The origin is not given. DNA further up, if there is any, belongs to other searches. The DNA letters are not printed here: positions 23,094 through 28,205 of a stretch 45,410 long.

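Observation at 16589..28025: Duplicated two-gene module: giant secreted protein plus translationally coupled 85-aa four-Cys protein, with no recognisable anchor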

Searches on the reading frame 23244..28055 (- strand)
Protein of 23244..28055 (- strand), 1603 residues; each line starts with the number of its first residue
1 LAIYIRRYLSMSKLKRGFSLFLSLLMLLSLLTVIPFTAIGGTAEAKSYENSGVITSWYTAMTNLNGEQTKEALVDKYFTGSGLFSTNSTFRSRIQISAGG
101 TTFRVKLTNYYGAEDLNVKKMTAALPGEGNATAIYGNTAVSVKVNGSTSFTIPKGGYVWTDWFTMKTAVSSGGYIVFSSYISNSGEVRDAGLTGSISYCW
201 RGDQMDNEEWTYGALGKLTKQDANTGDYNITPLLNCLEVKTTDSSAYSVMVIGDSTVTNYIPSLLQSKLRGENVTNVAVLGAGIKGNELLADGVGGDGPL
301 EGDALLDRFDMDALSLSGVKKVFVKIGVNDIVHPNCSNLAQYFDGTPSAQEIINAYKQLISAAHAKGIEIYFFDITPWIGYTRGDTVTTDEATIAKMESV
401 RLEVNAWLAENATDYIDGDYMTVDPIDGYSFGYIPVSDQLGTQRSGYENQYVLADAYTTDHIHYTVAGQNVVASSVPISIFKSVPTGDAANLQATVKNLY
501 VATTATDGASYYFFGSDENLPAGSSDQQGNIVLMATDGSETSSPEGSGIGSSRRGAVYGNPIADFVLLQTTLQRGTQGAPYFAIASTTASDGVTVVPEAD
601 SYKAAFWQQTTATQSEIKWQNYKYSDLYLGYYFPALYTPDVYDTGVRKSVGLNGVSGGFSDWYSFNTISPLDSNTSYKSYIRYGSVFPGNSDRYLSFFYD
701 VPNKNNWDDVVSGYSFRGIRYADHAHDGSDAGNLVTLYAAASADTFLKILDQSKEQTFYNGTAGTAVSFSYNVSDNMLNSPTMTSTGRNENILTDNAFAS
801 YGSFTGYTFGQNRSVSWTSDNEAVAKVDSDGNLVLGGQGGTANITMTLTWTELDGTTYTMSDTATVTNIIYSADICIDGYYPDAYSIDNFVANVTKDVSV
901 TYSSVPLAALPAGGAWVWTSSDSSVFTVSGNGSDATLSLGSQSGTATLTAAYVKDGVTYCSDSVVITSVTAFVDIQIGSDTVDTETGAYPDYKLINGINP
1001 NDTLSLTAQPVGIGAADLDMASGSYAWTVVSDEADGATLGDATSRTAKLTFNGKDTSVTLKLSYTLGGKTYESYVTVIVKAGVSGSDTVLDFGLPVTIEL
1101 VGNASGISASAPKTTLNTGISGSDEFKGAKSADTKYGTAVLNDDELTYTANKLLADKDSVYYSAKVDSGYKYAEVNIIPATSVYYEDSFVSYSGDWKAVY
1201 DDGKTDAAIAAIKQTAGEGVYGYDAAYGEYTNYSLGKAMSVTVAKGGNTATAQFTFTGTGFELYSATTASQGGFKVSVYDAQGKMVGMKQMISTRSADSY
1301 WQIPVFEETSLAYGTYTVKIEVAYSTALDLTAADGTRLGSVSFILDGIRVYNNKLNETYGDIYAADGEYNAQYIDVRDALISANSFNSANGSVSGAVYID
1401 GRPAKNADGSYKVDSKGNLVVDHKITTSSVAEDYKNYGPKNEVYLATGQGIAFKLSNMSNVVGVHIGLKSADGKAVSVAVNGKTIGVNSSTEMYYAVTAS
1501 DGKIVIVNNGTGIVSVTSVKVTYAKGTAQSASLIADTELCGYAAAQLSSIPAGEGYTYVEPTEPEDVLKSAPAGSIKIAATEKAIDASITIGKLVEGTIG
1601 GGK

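Call 11: search_protein_families(library=pfam, proteins=[window:23244-28055:-], max_evalue=0.01)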
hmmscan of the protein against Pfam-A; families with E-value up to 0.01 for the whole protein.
window:23244-28055:- (1603 aa): 3 families
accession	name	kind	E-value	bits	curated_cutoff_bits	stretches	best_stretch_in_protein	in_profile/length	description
PF13472.12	Lipase_GDSL_2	-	6.6e-08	33.7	32.9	1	253-417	15-148/178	GDSL-like Lipase/Acylhydrolase family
PF00657.28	Lipase_GDSL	-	8.2e-08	33.1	23.6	1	253-474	18-206/208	GDSL-like Lipase/Acylhydrolase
PF02368.24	Big_2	-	0.00038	20.8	22.8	1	810-848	31-68/79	Bacterial Ig-like domain (group 2)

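Call 15: search_protein_families(library=ncbifam, proteins=[window:23244-28055:-], max_evalue=1)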
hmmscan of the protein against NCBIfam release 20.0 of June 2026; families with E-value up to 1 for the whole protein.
window:23244-28055:- (1603 aa): 1 family
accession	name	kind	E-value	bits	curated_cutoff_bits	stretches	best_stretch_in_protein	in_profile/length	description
TIGR04183.1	Por_Secre_tail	domain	0.3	11.1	23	1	1268-1322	15-60/72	T9SS type A sorting domain-containing protein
